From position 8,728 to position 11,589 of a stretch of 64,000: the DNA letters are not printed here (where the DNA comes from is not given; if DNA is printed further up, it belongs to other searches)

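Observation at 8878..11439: STAND NTPase carrying a C-terminal OmpR/PhoB-type winged helix, the inverse of the SARP/AfsR topology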

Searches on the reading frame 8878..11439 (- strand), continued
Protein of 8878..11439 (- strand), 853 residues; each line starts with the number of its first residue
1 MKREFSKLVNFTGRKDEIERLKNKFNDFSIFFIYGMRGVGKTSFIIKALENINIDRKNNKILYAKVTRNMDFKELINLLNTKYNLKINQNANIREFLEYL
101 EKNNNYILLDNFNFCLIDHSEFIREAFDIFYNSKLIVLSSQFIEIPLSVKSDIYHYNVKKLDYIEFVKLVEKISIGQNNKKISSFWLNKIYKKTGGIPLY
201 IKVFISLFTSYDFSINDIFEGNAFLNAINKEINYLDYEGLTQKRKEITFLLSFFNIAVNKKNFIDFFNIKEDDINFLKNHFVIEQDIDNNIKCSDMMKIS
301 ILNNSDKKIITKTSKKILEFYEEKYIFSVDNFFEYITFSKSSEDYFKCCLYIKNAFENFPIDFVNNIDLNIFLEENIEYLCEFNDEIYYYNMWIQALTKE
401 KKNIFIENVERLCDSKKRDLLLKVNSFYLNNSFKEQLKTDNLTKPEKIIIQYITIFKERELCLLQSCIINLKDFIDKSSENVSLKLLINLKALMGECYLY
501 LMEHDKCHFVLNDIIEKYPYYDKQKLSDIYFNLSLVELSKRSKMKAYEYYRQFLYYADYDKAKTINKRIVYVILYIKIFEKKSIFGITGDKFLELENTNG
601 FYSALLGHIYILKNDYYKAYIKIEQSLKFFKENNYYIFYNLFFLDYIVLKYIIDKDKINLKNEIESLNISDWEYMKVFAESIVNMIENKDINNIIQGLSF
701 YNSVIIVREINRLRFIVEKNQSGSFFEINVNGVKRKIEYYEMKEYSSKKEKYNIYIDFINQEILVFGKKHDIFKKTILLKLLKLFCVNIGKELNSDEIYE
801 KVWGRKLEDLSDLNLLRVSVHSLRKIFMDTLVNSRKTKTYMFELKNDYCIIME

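Call 30: list_cluster_members(proteins=[P0004, P0005, P0006, P0007, P0009, P0012, P0016, P0021, P0035, P0041])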
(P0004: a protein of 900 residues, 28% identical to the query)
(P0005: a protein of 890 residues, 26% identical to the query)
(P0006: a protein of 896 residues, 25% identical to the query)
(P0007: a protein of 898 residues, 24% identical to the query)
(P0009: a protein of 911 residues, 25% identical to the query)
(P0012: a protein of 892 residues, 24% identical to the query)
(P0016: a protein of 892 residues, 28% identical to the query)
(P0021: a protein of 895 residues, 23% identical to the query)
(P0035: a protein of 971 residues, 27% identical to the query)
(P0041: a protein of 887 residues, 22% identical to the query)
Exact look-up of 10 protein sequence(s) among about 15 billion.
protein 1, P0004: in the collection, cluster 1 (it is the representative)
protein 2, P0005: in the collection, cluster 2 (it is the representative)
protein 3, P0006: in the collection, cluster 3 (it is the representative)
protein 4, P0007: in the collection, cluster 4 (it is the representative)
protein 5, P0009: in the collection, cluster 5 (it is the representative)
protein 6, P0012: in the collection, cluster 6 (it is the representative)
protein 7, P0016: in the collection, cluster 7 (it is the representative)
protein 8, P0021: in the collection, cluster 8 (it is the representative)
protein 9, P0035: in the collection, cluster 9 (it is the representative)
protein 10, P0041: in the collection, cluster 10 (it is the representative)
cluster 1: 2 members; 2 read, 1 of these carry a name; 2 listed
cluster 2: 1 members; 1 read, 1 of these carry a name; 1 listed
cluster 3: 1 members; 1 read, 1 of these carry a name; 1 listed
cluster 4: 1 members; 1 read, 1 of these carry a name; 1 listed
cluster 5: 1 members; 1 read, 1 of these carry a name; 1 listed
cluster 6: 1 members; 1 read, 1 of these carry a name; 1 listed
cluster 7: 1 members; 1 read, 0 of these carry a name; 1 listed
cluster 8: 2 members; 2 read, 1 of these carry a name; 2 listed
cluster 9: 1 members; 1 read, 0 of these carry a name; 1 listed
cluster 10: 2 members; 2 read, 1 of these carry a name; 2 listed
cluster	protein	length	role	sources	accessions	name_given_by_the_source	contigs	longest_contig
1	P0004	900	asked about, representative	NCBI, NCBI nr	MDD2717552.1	MAG: winged helix-turn-helix domain-containing protein [Candidatus Wallbacteria bacterium] | winged helix-turn-helix domain-containing protein [Candidatus Wallbacteria bacterium]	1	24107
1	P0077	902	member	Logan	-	-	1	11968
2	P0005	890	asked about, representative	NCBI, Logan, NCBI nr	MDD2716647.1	MAG: winged helix-turn-helix domain-containing protein [Candidatus Wallbacteria bacterium] | winged helix-turn-helix domain-containing protein [Candidatus Wallbacteria bacterium]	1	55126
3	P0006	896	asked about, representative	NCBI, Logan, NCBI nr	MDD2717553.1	MAG: tetratricopeptide repeat protein [Candidatus Wallbacteria bacterium] | tetratricopeptide repeat protein [Candidatus Wallbacteria bacterium]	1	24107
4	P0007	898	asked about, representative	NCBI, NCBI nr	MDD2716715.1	MAG: tetratricopeptide repeat protein [Candidatus Wallbacteria bacterium] | tetratricopeptide repeat protein [Candidatus Wallbacteria bacterium]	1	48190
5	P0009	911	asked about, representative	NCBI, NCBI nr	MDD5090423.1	MAG: tetratricopeptide repeat protein [Candidatus Wallbacteria bacterium] | tetratricopeptide repeat protein [Candidatus Wallbacteria bacterium]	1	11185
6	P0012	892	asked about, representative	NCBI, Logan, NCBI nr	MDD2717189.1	MAG: AAA family ATPase [Candidatus Wallbacteria bacterium] | AAA family ATPase [Candidatus Wallbacteria bacterium]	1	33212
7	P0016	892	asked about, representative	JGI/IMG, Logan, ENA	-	-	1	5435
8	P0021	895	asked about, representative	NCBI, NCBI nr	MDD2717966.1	MAG: tetratricopeptide repeat protein [Candidatus Wallbacteria bacterium] | tetratricopeptide repeat protein [Candidatus Wallbacteria bacterium]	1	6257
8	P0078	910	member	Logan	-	-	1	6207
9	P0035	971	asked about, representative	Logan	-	-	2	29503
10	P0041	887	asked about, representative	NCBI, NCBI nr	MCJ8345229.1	hypothetical protein MJH12_06795 [bacterium] | hypothetical protein [bacterium]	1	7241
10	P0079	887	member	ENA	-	-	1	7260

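Call 34: find_related_loci(query=A2, collection=genome_contigs, flank=10000)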
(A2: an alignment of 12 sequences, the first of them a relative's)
Query A2 (853 aa) in genome_contigs; peptide patterns used: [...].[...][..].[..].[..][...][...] (x = any residue, [..] = any of these).
185 stretches matched a pattern; 2 encode a relative of the query (tblastn E <= 1e-3); 2 distinct loci.
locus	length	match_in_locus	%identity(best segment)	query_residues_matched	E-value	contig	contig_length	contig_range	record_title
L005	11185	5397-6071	25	607-851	1e-15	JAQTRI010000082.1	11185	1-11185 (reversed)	MAG: Candidatus Wallbacteria bacterium isolate STB_16 NODE_14977_length_11185_cov_2.828631_Sandtown_B, whole genome shot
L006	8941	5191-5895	21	11-233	2e-7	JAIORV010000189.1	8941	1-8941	MAG: Vulcanimicrobiota bacterium isolate SMBSF27 20075_Bin_1_contigs_1_c_000000000656, whole genome shotgun sequence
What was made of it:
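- Tried and rejected: With 12 sequences it gave 2 loci (call 34).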

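Call 38: search_protein_families(library=pfam, proteins=[P0051, P0057, P0069, P0072, P0064, P0020, P0026, P0033, P0049, P0061], max_evalue=0.001)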
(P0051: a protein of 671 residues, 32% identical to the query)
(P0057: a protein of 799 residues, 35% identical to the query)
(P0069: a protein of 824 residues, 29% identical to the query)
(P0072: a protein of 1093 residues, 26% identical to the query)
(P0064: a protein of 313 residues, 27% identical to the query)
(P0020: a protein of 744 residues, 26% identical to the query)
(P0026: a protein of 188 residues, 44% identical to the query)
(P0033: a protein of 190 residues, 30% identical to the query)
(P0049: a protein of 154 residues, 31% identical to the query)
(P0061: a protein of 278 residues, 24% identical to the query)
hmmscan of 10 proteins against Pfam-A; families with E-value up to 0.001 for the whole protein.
P0051 (671 aa): 11 families
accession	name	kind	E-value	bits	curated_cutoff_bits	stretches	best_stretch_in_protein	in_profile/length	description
PF13424.12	TPR_12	-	9e-15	55.1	30.1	2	389-454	3-70/77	Tetratricopeptide repeat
PF07719.23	TPR_2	-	3.2e-10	39.8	27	0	391-418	3-30/34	Tetratricopeptide repeat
PF00515.34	TPR_1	-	7e-10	38.7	27.8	0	389-418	1-30/34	Tetratricopeptide repeat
PF14559.12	TPR_19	-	6.2e-07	30.1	25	0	402-467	4-62/68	Tetratricopeptide repeat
PF17874.7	TPR_MalT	-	1.1e-06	28.6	45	1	324-463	55-195/336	MalT-like TPR region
PF00486.34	Trans_reg_C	-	2.1e-06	28.2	26.2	1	584-643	13-71/77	Transcriptional regulatory protein, C terminal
PF13176.12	TPR_7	-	2.3e-05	24.6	27.9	0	393-418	3-28/36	Tetratricopeptide repeat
PF13374.12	TPR_10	-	0.00012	22.4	27.5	0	393-419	6-32/42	Tetratricopeptide repeat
PF13432.12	TPR_16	-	0.00015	22.6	32.7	0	400-454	8-56/65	Tetratricopeptide repeat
PF09976.15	TPR_21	-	0.00021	21.5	25.5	0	316-376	120-173/193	Tetratricopeptide repeat-like domain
PF13414.12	TPR_11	-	0.00029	20.9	26.8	0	356-371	1-16/42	TPR repeat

P0057 (799 aa): 5 families
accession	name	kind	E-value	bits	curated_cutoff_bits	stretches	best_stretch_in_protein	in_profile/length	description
PF00486.34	Trans_reg_C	-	3.1e-06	27.6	26.2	1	700-764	7-70/77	Transcriptional regulatory protein, C terminal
PF14559.12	TPR_19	-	1.5e-05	25.7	25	0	487-536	7-49/68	Tetratricopeptide repeat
PF13424.12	TPR_12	-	0.00015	22.3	30.1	0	486-538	18-71/77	Tetratricopeptide repeat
PF07719.23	TPR_2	-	0.00027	21.3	27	0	517-536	6-25/34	Tetratricopeptide repeat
PF13428.12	TPR_14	-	0.00037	21.4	23.5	0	320-354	7-40/44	Tetratricopeptide repeat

P0069 (824 aa): 0 families

P0072 (1093 aa): 9 families
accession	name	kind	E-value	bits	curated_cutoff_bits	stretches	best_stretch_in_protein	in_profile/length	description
PF13424.12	TPR_12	-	4.1e-17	62.6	30.1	1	626-697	4-77/77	Tetratricopeptide repeat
PF17874.7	TPR_MalT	-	1.4e-10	41.4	45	1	631-771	7-148/336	MalT-like TPR region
PF07719.23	TPR_2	-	2.7e-10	40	27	0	705-733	1-29/34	Tetratricopeptide repeat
PF00486.34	Trans_reg_C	-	1.4e-09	38.3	26.2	1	1010-1068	13-70/77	Transcriptional regulatory protein, C terminal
PF13181.12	TPR_8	-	5.3e-09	36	25.7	0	628-653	4-29/34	Tetratricopeptide repeat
PF13374.12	TPR_10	-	6.9e-06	26.4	27.5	0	668-696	5-33/42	Tetratricopeptide repeat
PF00515.34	TPR_1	-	9.9e-05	22.4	27.8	0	706-727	2-23/34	Tetratricopeptide repeat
PF13401.12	AAA_22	-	0.00042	21.1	27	0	28-147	5-109/130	AAA domain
PF12862.13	ANAPC5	-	0.00096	19.6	23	0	675-733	8-66/91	Anaphase-promoting complex subunit 5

P0064 (313 aa): 2 families
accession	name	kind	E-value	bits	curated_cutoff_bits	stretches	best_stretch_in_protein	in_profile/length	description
PF00486.34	Trans_reg_C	-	1.1e-09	38.6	26.2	1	231-282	12-61/77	Transcriptional regulatory protein, C terminal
PF07719.23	TPR_2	-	0.00072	19.9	27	0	45-72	4-31/34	Tetratricopeptide repeat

P0020 (744 aa): 17 families
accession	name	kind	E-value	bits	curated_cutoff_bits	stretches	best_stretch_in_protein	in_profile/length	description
PF13424.12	TPR_12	-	5.5e-30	103.8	30.1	3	308-379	4-77/77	Tetratricopeptide repeat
PF00515.34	TPR_1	-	1.1e-19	69.8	27.8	1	309-335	3-29/34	Tetratricopeptide repeat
PF07719.23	TPR_2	-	1.5e-16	59.5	27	0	468-498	2-32/34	Tetratricopeptide repeat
PF13181.12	TPR_8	-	1.6e-15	56.3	25.7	0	468-499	2-33/34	Tetratricopeptide repeat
PF17874.7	TPR_MalT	-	3.4e-12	46.7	45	2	306-455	39-189/336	MalT-like TPR region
PF13432.12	TPR_16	-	1.2e-11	45.3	32.7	0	280-336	6-60/65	Tetratricopeptide repeat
PF13428.12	TPR_14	-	5.8e-10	39.3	23.5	0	508-548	2-43/44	Tetratricopeptide repeat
PF00486.34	Trans_reg_C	-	1.2e-09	38.6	26.2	1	662-726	12-74/77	Transcriptional regulatory protein, C terminal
PF14938.12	SNAP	-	1.1e-08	35.3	25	1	322-410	89-178/282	Soluble NSF attachment protein, SNAP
PF13176.12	TPR_7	-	3.1e-08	33.5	27.9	0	474-498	6-30/36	Tetratricopeptide repeat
PF12895.13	ANAPC3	-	3.4e-08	34.1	27.2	0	420-490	15-79/82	Anaphase-promoting complex, cyclosome, subunit 3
PF13374.12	TPR_10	-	5.3e-07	29.9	27.5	0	347-373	2-28/42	Tetratricopeptide repeat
PF13414.12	TPR_11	-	6.5e-06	26.2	26.8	0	434-462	1-29/42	TPR repeat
PF14559.12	TPR_19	-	9.9e-06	26.2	25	0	437-495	1-53/68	Tetratricopeptide repeat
PF25058.1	ARM_TT21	-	3.2e-05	24.4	27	0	432-534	12-121/155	Tetratricopeptide repeat protein 21 ARM repeat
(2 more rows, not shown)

P0026 (188 aa): 0 families

P0033 (190 aa): 1 family
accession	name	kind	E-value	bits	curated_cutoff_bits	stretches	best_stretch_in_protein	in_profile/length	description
PF00486.34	Trans_reg_C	-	5e-06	26.9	26.2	1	112-169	11-67/77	Transcriptional regulatory protein, C terminal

P0049 (154 aa): 1 family
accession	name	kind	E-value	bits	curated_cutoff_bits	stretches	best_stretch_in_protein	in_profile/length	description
PF00486.34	Trans_reg_C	-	6.1e-08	33.1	26.2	1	81-141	17-76/77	Transcriptional regulatory protein, C terminal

P0061 (278 aa): 0 families

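Call 49: find_encoding_contigs(protein=P0035, flank=7000, max_places=2)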
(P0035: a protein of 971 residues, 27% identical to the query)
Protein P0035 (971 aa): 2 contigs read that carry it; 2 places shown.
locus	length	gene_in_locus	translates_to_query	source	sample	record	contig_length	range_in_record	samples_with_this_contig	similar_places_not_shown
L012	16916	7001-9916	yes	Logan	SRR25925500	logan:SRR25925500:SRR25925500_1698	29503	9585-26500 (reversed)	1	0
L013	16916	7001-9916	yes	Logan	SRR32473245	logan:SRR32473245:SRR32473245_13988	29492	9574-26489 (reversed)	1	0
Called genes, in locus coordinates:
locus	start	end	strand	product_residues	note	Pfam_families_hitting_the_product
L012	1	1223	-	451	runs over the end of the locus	PF01476:LysM (weak), PF03734:YkuD, PF07833:Cu_amine_oxidN1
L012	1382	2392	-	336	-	PF01208:URO-D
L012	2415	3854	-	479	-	PF00753:Lactamase_B, PF23023:Anti-Pycsar_Apyc1 (faint), PF12706:Lactamase_B_2 (weak), PF16661:Lactamase_B_6, PF10996:Beta-Casp, PF07521:RMMBL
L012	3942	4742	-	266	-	PF07238:PilZ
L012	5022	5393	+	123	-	-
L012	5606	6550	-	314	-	PF01435:Peptidase_M48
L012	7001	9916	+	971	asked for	PF13191:AAA_16, PF20703:nSTAND1 (weak), PF14559:TPR_19 (faint), PF00515:TPR_1 (faint), PF13424:TPR_12, PF17874:TPR_MalT, PF13424:TPR_12, PF00486:Trans_reg_C, +4 more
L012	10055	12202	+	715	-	PF00989:PAS (weak), PF08448:PAS_4 (weak), PF13426:PAS_9 (weak), PF00989:PAS, PF13426:PAS_9, PF00512:HisKA, PF02518:HATPase_c, PF00072:Response_reg, +2 more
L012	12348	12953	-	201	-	-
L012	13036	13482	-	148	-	-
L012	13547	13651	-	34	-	-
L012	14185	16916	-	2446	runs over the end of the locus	PF02836:Glyco_hydro_2_C (faint), PF03198:Glyco_hydro_72 (weak), PF02364:Glucan_synthase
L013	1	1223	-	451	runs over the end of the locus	PF01476:LysM (weak), PF03734:YkuD, PF07833:Cu_amine_oxidN1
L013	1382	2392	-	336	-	PF01208:URO-D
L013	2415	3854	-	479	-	PF00753:Lactamase_B, PF23023:Anti-Pycsar_Apyc1 (faint), PF12706:Lactamase_B_2 (weak), PF16661:Lactamase_B_6, PF10996:Beta-Casp, PF07521:RMMBL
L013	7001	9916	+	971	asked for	PF13191:AAA_16, PF20703:nSTAND1 (weak), PF14559:TPR_19 (faint), PF00515:TPR_1 (faint), PF13424:TPR_12, PF17874:TPR_MalT, PF13424:TPR_12, PF00486:Trans_reg_C, +4 more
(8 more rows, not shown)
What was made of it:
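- a PAS hybrid kinase (call 49)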

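Call 50: find_encoding_contigs(protein=P0007, flank=7000, max_places=2)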
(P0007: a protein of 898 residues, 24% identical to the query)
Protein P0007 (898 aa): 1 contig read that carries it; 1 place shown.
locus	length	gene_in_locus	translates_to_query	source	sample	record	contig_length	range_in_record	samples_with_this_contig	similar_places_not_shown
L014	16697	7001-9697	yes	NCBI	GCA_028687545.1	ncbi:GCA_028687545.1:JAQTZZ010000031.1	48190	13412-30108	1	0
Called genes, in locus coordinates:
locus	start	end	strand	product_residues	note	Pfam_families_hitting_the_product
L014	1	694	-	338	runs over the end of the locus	PF00112:Peptidase_C1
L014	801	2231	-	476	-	PF01841:Transglut_core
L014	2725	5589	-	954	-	-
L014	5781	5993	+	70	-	-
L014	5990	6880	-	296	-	PF02567:PhzC-PhzF, PF05544:Pro_racemase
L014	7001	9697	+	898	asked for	PF00931:NB-ARC, PF20720:nSTAND3 (faint), PF13428:TPR_14 (faint), PF00515:TPR_1 (faint), PF07719:TPR_2 (faint), PF17874:TPR_MalT, PF13424:TPR_12 (weak), PF00486:Trans_reg_C (weak), +1 more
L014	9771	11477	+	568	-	PF00512:HisKA, PF02518:HATPase_c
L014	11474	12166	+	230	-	PF00072:Response_reg, PF00486:Trans_reg_C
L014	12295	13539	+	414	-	PF03415:Peptidase_C11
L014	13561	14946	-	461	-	PF02310:B12-binding (faint), PF04055:Radical_SAM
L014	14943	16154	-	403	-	PF05496:RuvB_N, PF14532:Sigma54_activ_2 (weak), PF00004:AAA, PF07728:AAA_5 (faint), PF13173:AAA_14 (weak), PF16193:AAA_assoc_2, PF12002:MgsA_C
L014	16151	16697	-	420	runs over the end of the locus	PF00275:EPSP_synthase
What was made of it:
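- a histidine kinase plus an OmpR-type response regulator (call 50)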
